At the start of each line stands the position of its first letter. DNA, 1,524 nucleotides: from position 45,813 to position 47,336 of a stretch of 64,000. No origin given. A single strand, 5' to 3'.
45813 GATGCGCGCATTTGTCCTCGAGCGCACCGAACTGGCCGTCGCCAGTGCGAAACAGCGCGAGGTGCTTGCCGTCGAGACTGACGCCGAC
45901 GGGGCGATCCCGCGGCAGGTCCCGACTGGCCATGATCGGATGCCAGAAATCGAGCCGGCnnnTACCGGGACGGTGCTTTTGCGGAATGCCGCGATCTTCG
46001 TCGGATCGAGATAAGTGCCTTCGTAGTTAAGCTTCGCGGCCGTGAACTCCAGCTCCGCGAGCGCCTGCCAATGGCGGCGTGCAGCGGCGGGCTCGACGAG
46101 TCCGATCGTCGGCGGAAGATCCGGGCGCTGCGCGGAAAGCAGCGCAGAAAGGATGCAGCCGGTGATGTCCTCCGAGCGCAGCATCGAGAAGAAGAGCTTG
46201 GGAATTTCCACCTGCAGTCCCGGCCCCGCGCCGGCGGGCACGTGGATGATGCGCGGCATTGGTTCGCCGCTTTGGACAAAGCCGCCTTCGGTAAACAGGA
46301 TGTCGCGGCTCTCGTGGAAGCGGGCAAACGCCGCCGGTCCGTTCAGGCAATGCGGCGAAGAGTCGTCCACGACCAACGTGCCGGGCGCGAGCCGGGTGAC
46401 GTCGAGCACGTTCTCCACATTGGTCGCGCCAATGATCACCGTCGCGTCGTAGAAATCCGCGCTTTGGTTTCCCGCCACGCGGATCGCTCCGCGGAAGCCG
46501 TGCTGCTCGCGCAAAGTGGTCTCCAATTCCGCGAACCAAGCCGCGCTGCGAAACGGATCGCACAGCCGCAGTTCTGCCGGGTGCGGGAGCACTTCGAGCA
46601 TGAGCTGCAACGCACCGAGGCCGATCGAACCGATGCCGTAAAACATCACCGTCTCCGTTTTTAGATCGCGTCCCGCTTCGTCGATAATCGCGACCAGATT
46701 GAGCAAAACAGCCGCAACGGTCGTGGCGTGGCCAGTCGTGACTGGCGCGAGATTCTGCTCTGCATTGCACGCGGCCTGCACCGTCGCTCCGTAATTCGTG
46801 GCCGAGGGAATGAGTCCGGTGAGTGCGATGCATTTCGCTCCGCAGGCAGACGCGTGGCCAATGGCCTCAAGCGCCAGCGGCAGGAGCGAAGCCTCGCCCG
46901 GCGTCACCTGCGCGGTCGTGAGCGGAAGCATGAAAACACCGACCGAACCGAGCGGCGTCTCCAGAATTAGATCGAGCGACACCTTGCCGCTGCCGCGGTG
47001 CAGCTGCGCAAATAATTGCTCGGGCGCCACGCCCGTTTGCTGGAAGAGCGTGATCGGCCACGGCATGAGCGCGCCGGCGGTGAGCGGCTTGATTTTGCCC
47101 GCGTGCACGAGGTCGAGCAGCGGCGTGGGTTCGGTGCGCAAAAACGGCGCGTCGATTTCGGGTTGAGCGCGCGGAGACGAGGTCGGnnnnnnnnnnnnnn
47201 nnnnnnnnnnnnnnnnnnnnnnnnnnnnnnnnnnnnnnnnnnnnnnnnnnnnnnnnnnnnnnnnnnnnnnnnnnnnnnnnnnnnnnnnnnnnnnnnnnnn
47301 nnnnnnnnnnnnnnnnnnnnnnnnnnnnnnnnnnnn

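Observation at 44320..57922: Main candidate system: reducing PKS + oxygenases divergent from a DevBCA-type exporter (envelope-lipid synthesis-and-export locus)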

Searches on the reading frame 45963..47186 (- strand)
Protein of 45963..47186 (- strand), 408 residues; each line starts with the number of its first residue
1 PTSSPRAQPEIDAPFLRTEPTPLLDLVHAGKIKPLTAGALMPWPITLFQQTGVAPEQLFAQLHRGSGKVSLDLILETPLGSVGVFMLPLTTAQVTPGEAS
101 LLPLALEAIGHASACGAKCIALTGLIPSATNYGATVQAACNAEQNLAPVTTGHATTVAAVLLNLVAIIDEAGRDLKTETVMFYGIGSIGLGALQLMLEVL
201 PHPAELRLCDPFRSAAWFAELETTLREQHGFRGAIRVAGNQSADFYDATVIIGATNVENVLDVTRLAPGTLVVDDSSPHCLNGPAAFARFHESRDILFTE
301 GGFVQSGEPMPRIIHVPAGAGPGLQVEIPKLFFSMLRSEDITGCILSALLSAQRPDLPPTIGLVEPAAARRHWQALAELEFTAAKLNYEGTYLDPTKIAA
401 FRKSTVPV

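Call 6: search_protein_families(library=pfam, proteins=[window:45963-47186:-], max_evalue=10)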
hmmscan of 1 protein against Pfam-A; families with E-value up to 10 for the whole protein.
seq(408 aa): 1 family
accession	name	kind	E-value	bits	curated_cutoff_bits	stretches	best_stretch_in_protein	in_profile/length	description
PF06073.17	DUF934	-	0.23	11.8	25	1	223-257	40-74/107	Bacterial protein of unknown function (DUF934)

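Call 7: search_solved_structures(query=window:45963-47186:-, max_evalue=10, show_alignments=2)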
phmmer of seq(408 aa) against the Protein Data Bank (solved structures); distinct sequences matched with E-value up to 10: 5.
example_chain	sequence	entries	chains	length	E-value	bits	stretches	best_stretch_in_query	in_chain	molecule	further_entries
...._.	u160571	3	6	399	2.2e-77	264.1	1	13-403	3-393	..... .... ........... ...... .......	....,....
9e4s_A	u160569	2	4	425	3.5e-77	263.4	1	13-403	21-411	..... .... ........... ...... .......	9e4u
8qsu_A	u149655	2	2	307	0.67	12.3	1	157-229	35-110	Putative methyltransferase C9orf114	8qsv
8qsw_A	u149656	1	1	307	0.68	12.3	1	157-229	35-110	Putative methyltransferase C9orf114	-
4rg1_A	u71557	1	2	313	0.7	12.2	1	157-229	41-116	C9orf114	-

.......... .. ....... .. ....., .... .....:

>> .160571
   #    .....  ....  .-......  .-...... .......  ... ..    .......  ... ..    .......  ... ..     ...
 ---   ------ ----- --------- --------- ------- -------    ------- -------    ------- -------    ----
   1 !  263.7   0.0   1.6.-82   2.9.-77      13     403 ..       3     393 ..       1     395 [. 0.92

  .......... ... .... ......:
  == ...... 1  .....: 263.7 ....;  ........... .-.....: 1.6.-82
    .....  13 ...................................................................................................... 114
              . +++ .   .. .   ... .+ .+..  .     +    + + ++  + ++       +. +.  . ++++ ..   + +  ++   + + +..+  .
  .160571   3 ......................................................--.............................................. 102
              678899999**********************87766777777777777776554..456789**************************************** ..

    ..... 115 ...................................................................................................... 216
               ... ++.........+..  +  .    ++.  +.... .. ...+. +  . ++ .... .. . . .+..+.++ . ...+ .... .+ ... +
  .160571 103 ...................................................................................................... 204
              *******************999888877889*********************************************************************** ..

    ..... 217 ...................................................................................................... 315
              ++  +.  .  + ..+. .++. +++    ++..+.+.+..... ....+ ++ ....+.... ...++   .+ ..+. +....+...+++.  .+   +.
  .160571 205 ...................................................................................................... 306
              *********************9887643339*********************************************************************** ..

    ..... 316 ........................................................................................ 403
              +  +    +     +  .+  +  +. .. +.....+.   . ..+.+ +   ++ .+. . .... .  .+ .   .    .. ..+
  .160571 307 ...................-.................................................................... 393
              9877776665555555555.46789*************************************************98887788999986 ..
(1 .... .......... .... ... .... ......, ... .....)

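Call 34: find_related_loci(query=A2, collection=genome_contigs, flank=10000)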
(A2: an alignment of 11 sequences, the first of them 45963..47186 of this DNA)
Query A2 (408 aa) in genome_contigs; peptide patterns used: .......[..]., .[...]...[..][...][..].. (x = any residue, [..] = any of these).
296 stretches matched a pattern; 217 encode a relative of the query (tblastn E <= 1e-3); the best 80 are kept; 80 distinct loci.
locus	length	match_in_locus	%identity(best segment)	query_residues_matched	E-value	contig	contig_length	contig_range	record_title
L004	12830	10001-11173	63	10-403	1e-161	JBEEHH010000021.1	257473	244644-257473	MAG: Verrucomicrobiota bacterium isolate BP_767 scaffold_1766568, whole genome shotgun sequence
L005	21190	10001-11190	80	13-406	4e-171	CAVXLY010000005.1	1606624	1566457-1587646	MAG: uncultured Verrucomicrobiae bacterium isolate MFD02581.bin.2.55 genome assembly, contig: contig_51550, whole genome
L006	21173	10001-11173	62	12-402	1e-145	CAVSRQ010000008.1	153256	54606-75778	MAG: uncultured Verrucomicrobiae bacterium isolate MFD01275.bin.1.189 genome assembly, contig: contig_41575, whole genom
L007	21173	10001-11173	59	15-407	9e-145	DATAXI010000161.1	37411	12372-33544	MAG TPA_asm: Chthoniobacteraceae bacterium isolate SMAG_U5649 k141_1851434, whole genome shotgun sequence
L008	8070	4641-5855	42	1-403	1e-85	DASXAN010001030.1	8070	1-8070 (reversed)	MAG TPA_asm: Gemmataceae bacterium isolate SMAG_U3767 k141_733368, whole genome shotgun sequence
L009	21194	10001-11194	38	6-403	3e-84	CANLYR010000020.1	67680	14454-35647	uncultured Aquimarina sp. isolate 4-1007.fasta genome assembly, contig: NODE_20, whole genome shotgun sequence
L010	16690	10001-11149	41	16-403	3e-77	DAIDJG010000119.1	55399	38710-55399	MAG TPA_asm: Singulisphaera sp. isolate clean19 k141_1092237, whole genome shotgun sequence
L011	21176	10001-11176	39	13-402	3e-74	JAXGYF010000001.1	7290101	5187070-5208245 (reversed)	MAG: Candidatus Vecturithrix sp. isolate AnMBR.bin507 bin507_1, whole genome shotgun sequence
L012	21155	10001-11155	36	19-402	2e-74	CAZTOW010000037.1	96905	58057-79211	MAG TPA_asm: uncultured Enterobacterales bacterium isolate SRP323723_co1_89 genome assembly, contig: NODE_197_length_969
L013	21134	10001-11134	36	31-405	1e-72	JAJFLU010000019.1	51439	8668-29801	MAG: Opitutales bacterium isolate OFTM35 OFTM35_18, whole genome shotgun sequence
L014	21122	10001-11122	40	13-390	4e-72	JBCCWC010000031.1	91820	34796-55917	MAG: Myxococcota bacterium isolate P01_E01_bin.52 k141_1250484_length_91820_cov_21.0634, whole genome shotgun sequence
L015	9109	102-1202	39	37-402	8e-72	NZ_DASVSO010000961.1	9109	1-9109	MAG: Archangium sp. isolate SMAG_U3264 k141_504082, whole genome shotgun sequence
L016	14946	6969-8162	40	14-406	2e-70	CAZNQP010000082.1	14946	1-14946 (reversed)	MAG TPA_asm: uncultured Chloroflexaceae bacterium isolate SRP141376_co5_438 genome assembly, contig: NODE_9812_length_14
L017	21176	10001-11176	38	12-402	8e-71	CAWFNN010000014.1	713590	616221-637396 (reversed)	MAG: uncultured Alphaproteobacteria bacterium isolate MFD06092.bin.2.160 genome assembly, contig: contig_43347, whole ge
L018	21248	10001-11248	36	1-402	8e-71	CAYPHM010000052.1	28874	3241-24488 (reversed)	MAG TPA_asm: uncultured Chloroflexaceae bacterium isolate SRP141376_co5_371 genome assembly, contig: NODE_3749_length_28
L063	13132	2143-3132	39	75-401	2e-54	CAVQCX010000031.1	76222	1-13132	MAG: uncultured Gammaproteobacteria bacterium isolate MFD02416.bin.1.273 genome assembly, contig: contig_8101, whole gen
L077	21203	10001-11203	34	2-401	6e-48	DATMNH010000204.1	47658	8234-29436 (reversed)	MAG TPA_asm: Casimicrobiaceae bacterium isolate SMAG_U12845 k141_174548, whole genome shotgun sequence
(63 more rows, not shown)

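Call 58: search_protein_families(library=pfam, proteins=[L077:11267-11890:+, L077:11874-12656:+, L077:13066-14259:+, L077:14025-15092:+, L077:14983-16353:+, L077:2343-3728:-, L063:4477-6450:+, L063:6583-7230:+, L006:11227-12312:+], max_evalue=0.001)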
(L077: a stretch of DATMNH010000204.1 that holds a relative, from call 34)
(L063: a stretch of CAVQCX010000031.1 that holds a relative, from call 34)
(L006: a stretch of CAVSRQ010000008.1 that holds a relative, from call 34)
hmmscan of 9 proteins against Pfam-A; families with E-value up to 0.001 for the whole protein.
L077:11267-11890:+ (208 aa): 1 family
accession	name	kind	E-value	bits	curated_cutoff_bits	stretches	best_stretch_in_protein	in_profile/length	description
PF05118.21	Asp_Arg_Hydrox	-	4.2e-47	160.3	22.6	1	15-162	1-157/157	Aspartyl/Asparaginyl beta-hydroxylase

L077:11874-12656:+ (261 aa): 4 families
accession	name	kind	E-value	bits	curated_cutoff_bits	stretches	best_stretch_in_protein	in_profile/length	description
PF00005.33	ABC_tran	-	2.8e-32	112.6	25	1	54-201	3-137/137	ABC transporter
PF13304.12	AAA_21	-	2.1e-07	31.8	27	0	173-236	238-303/304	AAA domain, putative AbiEii toxin, Type IV TA system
PF02463.25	SMC_N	-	2.7e-07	30.7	40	0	149-245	119-211/220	RecF/RecN/SMC N terminal domain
PF13401.12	AAA_22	-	0.00011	23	27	0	64-228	7-120/130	AAA domain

L077:13066-14259:+ (398 aa): 0 families

L077:14025-15092:+ (356 aa): 1 family
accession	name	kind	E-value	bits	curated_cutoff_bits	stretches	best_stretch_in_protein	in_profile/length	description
PF17131.11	LolA_like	-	8.7e-37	127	30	1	174-352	3-184/184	Outer membrane lipoprotein-sorting protein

L077:14983-16353:+ (457 aa): 0 families

L077:2343-3728:- (462 aa): 1 family
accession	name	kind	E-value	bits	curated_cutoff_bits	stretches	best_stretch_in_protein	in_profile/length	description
PF00487.30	FA_desaturase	-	4.3e-27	95.9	29.7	1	202-406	8-231/253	Fatty acid desaturase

L063:4477-6450:+ (658 aa): 3 families
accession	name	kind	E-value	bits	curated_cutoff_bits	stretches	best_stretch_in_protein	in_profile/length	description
PF00270.35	DEAD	-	6.9e-26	91.4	26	1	19-183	1-166/167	DEAD/DEAH box helicase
PF00271.37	Helicase_C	-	3.2e-19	69.6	23.5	1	221-325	6-110/110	Helicase conserved C-terminal domain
PF16124.10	RecQ_Zn_bind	-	1.1e-06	29.7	25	1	513-557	20-66/66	RecQ zinc-binding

L063:6583-7230:+ (216 aa): 0 families

L006:11227-12312:+ (362 aa): 2 families
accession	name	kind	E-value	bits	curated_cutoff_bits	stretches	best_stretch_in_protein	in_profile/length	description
PF13469.12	Sulfotransfer_3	-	3.2e-30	106.5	27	1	70-314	1-213/216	Sulfotransferase family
PF00685.33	Sulfotransfer_1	-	0.00025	21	22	1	70-314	3-182/255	Sulfotransferase domain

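Call 59: search_protein_families(library=pfam, proteins=[L077:12122-14047:+, L077:12653-14047:+], max_evalue=0.01)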
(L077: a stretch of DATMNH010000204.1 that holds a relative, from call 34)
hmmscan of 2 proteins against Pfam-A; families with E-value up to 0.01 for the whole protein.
L077:12122-14047:+ (642 aa): 1 family
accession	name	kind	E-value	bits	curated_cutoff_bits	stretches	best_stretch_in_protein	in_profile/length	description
PF02687.27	FtsX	-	4.7e-14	52.9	25.5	1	508-633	2-118/120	FtsX-like permease C-terminal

L077:12653-14047:+ (465 aa): 1 family
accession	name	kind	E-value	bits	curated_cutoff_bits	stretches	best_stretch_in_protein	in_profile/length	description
PF02687.27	FtsX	-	2.7e-14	53.7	25.5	1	331-456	2-118/120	FtsX-like permease C-terminal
